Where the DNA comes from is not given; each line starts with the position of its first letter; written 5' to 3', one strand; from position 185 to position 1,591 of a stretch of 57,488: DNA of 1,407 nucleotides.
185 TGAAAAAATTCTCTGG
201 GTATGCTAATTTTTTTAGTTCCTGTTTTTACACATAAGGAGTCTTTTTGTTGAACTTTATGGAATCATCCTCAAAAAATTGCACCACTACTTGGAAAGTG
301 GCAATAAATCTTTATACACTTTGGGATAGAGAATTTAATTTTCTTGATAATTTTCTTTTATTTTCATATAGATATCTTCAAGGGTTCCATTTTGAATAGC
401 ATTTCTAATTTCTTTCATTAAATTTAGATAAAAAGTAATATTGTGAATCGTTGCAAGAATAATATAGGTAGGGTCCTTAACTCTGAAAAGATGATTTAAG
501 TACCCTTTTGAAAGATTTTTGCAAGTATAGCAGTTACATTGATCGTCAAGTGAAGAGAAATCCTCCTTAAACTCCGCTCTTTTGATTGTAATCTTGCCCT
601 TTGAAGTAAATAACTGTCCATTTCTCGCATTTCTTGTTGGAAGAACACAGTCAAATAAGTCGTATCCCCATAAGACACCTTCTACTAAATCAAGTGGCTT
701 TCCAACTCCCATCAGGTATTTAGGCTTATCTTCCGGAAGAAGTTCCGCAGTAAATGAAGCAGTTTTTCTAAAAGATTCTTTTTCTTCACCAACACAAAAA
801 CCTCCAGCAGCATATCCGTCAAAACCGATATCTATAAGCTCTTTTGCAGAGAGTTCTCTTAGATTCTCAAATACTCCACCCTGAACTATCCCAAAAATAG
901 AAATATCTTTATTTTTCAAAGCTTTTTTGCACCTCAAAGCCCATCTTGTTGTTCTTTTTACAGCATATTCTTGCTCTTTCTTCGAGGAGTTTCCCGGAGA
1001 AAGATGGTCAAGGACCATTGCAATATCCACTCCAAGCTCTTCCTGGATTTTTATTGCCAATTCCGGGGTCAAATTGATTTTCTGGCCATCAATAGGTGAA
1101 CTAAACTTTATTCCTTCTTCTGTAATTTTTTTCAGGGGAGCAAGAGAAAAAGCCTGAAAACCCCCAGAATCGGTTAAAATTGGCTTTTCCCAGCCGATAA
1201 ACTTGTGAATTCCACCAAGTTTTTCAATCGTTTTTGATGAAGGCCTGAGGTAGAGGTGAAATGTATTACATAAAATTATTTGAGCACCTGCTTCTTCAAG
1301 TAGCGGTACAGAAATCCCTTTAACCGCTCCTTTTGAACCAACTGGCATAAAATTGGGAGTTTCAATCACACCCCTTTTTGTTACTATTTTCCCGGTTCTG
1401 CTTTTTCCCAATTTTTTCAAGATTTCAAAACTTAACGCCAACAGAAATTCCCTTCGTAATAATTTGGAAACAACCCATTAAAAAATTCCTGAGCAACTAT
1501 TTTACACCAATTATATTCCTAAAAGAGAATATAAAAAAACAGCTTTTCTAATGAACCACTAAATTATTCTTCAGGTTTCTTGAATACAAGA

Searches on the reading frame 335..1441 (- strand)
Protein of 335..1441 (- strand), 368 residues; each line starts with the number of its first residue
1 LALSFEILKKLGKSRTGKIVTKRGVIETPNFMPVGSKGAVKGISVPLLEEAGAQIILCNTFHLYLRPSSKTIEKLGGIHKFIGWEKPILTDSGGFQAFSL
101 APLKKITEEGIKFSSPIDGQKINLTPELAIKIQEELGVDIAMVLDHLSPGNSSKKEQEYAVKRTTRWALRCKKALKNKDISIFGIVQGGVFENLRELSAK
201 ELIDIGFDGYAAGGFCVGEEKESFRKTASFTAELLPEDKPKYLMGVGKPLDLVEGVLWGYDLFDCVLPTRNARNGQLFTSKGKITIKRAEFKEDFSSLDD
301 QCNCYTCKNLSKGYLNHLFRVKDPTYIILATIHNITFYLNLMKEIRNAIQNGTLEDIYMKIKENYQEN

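Call 44: find_encoding_contigs(protein=window:335-1441:-, flank=10000, max_places=4)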
Protein window:335-1441:- (368 aa): 1 contig read that carries it; 1 place shown.
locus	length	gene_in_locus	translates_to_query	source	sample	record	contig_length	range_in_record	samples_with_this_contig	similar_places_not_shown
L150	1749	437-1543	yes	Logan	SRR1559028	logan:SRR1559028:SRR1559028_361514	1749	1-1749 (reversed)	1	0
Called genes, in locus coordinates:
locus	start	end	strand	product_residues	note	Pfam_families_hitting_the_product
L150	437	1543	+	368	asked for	PF01702:TGT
